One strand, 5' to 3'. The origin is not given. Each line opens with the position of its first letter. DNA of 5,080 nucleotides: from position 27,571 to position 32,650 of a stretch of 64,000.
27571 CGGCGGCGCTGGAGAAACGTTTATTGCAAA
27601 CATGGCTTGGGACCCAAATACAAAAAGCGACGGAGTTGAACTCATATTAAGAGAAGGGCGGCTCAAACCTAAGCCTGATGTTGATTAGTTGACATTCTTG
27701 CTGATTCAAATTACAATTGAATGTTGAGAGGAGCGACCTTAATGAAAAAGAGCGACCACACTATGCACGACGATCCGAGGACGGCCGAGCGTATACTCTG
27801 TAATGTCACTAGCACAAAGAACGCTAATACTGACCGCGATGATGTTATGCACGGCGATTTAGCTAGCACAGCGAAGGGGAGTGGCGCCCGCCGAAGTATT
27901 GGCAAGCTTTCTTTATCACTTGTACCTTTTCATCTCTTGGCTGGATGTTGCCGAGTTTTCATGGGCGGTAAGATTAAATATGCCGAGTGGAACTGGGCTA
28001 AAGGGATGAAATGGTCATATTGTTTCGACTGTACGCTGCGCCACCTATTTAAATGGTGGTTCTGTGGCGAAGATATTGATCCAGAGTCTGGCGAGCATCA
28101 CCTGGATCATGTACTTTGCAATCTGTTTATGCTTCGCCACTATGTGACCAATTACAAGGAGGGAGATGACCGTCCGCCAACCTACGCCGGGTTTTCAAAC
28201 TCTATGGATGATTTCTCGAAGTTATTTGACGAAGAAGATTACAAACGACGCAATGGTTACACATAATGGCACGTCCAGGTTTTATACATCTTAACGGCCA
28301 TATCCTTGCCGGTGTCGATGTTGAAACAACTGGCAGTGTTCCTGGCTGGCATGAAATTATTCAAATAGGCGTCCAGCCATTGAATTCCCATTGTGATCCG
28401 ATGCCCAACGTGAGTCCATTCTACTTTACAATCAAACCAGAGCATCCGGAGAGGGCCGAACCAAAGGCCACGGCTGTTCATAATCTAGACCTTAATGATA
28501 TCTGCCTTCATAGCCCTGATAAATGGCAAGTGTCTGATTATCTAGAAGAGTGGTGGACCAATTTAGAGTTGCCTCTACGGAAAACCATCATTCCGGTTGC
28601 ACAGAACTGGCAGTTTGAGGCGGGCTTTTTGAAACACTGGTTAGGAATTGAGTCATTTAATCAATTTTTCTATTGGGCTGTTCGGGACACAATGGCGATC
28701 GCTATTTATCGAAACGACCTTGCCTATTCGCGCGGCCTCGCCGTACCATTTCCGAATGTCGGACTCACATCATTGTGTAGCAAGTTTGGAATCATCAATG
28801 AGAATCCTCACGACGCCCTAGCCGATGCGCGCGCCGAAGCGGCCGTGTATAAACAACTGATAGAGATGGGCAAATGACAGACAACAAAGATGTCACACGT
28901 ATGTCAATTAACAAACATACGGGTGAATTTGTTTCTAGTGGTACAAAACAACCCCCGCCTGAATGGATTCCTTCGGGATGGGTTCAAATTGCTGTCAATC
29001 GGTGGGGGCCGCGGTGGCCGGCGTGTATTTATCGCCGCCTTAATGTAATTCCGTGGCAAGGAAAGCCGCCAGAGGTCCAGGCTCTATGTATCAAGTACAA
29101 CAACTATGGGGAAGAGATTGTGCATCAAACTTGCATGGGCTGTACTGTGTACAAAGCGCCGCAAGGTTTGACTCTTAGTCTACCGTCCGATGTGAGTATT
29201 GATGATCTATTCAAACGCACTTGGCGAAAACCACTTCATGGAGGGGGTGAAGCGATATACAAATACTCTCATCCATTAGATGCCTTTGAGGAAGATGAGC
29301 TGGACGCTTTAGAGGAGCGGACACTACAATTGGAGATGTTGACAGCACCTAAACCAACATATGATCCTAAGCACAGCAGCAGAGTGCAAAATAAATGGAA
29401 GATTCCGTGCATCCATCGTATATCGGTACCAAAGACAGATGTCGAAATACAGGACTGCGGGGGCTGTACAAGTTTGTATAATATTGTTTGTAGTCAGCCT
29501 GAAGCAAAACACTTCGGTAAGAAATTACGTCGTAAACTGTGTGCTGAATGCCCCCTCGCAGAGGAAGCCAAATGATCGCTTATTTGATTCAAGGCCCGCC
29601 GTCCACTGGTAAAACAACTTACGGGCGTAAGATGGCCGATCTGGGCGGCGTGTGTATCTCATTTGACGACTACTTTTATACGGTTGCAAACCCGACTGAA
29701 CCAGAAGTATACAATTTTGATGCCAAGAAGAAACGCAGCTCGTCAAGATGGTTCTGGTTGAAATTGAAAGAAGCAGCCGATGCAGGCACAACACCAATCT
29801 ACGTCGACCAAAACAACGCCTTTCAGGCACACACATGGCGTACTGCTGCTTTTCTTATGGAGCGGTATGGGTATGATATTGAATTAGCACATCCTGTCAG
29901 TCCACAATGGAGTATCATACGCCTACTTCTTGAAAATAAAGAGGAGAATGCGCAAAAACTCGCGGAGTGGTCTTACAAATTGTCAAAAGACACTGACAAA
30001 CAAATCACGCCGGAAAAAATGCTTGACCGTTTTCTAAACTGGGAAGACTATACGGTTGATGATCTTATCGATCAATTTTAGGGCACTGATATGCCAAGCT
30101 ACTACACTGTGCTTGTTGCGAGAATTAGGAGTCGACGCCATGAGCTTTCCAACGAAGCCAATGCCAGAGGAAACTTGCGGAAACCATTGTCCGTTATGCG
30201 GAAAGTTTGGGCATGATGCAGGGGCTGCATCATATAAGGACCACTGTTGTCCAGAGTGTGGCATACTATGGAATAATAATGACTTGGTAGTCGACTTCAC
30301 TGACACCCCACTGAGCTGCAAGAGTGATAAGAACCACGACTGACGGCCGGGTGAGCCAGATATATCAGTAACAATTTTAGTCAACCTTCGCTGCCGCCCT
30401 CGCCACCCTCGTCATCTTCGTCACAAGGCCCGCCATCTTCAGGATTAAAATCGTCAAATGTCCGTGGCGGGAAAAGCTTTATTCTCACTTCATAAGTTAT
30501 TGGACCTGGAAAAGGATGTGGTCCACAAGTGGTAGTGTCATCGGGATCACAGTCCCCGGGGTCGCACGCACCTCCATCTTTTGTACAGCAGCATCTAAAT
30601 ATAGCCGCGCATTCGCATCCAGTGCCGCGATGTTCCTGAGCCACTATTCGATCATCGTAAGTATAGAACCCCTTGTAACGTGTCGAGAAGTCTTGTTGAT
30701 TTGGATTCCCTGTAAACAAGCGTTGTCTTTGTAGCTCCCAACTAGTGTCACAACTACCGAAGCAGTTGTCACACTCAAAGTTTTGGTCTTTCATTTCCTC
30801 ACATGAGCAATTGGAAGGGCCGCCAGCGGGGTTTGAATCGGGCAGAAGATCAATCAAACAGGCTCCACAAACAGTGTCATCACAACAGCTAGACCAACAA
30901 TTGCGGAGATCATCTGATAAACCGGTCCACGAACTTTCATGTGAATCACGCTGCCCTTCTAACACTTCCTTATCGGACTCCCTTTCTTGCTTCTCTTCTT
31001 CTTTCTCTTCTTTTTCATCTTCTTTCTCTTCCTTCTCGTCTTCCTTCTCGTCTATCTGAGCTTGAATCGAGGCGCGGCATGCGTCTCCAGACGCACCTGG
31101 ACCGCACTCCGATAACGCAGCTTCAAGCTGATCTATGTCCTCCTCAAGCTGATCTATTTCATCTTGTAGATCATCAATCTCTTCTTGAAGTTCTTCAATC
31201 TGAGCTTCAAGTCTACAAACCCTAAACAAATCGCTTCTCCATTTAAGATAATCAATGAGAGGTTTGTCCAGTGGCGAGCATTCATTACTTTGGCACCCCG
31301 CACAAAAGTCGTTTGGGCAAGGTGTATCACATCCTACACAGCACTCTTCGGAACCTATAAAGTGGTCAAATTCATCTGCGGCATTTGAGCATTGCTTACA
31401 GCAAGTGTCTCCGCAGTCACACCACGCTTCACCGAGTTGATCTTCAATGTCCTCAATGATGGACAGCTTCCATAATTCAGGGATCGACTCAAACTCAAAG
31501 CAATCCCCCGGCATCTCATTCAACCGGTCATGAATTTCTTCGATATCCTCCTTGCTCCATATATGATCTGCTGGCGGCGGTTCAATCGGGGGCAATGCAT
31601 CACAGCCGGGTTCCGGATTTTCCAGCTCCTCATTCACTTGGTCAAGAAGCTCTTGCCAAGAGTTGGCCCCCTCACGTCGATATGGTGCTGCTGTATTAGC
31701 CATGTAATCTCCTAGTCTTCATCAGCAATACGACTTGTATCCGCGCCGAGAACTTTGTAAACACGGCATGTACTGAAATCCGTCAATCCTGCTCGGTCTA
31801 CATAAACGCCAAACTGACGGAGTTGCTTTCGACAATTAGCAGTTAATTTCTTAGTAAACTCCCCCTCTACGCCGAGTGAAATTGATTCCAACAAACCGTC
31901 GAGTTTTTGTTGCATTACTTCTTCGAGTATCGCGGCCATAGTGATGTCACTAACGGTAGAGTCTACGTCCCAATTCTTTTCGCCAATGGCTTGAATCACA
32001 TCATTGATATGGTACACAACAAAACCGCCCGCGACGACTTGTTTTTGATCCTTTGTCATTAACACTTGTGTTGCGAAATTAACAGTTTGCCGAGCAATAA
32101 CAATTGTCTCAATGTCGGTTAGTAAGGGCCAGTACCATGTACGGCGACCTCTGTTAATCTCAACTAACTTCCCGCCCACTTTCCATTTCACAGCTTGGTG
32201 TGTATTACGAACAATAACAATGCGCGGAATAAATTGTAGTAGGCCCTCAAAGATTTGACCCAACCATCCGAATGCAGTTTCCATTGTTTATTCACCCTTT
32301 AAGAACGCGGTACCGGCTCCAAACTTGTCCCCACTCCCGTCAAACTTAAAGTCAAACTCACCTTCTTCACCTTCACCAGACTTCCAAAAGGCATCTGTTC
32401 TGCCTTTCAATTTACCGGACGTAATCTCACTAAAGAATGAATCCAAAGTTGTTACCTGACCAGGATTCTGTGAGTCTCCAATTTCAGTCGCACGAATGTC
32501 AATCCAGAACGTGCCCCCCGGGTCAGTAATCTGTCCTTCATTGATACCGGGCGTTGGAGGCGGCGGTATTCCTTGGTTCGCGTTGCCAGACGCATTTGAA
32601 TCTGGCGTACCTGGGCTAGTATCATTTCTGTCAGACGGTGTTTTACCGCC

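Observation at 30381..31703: A ~50-cysteine, highly acidic coiled-coil protein at the end of the tail module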

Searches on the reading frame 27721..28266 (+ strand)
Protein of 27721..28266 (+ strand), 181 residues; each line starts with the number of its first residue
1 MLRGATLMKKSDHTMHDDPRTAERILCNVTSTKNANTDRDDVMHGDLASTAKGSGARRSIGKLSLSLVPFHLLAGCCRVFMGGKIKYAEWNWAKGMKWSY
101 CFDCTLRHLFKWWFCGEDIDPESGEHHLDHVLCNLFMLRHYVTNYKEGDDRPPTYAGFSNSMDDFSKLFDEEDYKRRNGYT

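Call 5: search_protein_families(library=pfam, proteins=[window:27721-28266:+], max_evalue=0.01)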
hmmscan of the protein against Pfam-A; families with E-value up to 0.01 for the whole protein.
window:27721-28266:+ (181 aa): 1 family
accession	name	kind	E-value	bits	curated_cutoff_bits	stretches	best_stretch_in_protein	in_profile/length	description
PF18909.5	dGTP_diPhyd_N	-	1e-26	93.2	27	1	53-151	2-99/99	dATP/dGTP diphosphohydrolase, N-terminal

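Call 6: search_protein_families(library=phrogs, proteins=[window:27721-28266:+], max_evalue=0.01)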
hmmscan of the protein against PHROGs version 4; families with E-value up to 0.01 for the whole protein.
window:27721-28266:+ (181 aa): 10 families
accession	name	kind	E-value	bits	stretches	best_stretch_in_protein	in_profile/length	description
phrog_801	-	DNA, RNA and nucleotide metabolism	3.1e-33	117.1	1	37-154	82-199/476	dATP / dGTP pyrophosphohydrolase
phrog_2252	-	lysis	4.9e-29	102.9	1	34-163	86-212/285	endolysin; inhibits RNA polymerase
phrog_11257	-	unknown function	1.7e-23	84.7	1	52-160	10-117/200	-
phrog_37590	-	unknown function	3.8e-22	79.8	1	37-155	27-156/341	-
phrog_16254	-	unknown function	1.8e-12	48.3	1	50-157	14-122/377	-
phrog_5332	-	unknown function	1.3e-11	45.4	1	34-151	92-210/215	-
phrog_19680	-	unknown function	2.4e-08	35.3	1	48-139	83-177/188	-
phrog_18716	-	unknown function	9.3e-07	30.1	1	54-120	13-81/114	-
phrog_31336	-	unknown function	0.0037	17.2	1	29-114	239-323/359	-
phrog_5033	-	lysis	0.0059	17.6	1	74-136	100-163/178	endolysin; inhibits RNA polymerase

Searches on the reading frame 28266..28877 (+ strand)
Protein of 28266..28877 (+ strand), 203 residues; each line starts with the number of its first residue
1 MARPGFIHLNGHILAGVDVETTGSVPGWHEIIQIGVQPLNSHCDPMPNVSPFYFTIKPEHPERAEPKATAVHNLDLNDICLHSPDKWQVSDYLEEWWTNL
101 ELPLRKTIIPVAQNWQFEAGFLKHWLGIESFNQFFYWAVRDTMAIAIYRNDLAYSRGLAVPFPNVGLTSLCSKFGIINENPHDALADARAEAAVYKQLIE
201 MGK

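Call 5: search_protein_families(library=pfam, proteins=[window:28266-28877:+], max_evalue=0.01)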
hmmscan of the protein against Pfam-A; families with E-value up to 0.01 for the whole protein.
window:28266-28877:+ (203 aa): 2 families
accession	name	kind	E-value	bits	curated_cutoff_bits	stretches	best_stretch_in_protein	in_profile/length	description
PF00929.31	RNase_T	-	1.3e-08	36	24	1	17-195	3-164/164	Exonuclease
PF16473.11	Rv2179c-like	-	0.00078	19.6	27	1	85-196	79-174/177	3'-5' exoribonuclease Rv2179c-like domain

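Call 6: search_protein_families(library=phrogs, proteins=[window:28266-28877:+], max_evalue=0.01)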
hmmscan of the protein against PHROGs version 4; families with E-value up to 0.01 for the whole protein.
window:28266-28877:+ (203 aa): 2 families
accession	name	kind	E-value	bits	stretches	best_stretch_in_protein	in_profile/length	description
phrog_192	-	DNA, RNA and nucleotide metabolism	4.6e-23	83.2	1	13-201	107-273/397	DNA polymerase exonuclease subunit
phrog_17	-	DNA, RNA and nucleotide metabolism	0.0019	17.2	1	16-198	674-824/1445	DNA polymerase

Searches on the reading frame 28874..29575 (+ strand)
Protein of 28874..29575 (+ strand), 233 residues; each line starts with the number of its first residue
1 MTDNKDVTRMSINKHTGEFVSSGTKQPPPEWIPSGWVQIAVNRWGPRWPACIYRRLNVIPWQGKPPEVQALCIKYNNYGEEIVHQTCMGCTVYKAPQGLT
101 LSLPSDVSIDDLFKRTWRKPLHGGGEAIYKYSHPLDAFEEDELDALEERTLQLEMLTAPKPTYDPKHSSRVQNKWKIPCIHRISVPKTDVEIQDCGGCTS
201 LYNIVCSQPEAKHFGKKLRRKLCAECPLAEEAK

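Call 5: search_protein_families(library=pfam, proteins=[window:28874-29575:+], max_evalue=0.01)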
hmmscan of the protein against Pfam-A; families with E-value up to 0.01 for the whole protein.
window:28874-29575:+ (233 aa): 0 families

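Call 6: search_protein_families(library=phrogs, proteins=[window:28874-29575:+], max_evalue=0.01)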
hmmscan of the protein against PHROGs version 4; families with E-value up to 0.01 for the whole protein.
window:28874-29575:+ (233 aa): 0 families

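Call 82: find_homologous_proteins(query=window:28874-29575:+, max_evalue=0.001)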
Query window:28874-29575:+ (233 aa): 3 proteins with E <= 0.001 among 70 candidates.
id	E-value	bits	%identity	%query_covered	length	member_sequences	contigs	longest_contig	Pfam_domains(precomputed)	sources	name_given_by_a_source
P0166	7.3e-163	558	100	100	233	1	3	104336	-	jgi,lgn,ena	-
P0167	3.6e-85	304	59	95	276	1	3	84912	-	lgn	-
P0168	1.8e-57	213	48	95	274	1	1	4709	-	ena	-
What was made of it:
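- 28874..29575 (+): h233: a two-module member of the Cys-containing partner family (motif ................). It lies 806 bp from the target and is convergent with it. No Pfam match (calls 5, 82).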

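Call 93: search_protein_families(library=ncbifam, proteins=[window:28874-29575:+], max_evalue=0.01)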
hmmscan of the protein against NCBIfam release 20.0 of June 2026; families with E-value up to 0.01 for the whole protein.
window:28874-29575:+ (233 aa): 0 families

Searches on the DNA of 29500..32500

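Call 92: search_rna_families(source=window, start=29500, end=32500, threshold=gathering)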
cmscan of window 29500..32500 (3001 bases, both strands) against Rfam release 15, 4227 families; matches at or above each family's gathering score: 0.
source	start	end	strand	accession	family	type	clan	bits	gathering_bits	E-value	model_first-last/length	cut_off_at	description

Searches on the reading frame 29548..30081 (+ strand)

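Call 5: search_protein_families(library=pfam, proteins=[window:29548-30081:+], max_evalue=0.01)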
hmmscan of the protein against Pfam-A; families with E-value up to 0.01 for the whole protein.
window:29548-30081:+ (177 aa): 1 family
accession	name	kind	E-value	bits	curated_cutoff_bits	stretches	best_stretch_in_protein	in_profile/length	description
PF13671.12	AAA_33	-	5e-05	24.1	27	1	13-134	3-121/143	AAA domain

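Call 6: search_protein_families(library=phrogs, proteins=[window:29548-30081:+], max_evalue=0.01)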
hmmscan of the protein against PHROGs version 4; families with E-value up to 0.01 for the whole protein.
window:29548-30081:+ (177 aa): 2 families
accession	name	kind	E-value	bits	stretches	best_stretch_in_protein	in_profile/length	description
phrog_2071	-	other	1e-09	39.6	1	8-110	15-111/282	ATPase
phrog_505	-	other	0.0024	18.4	1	11-115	4-108/295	polynucleotide kinase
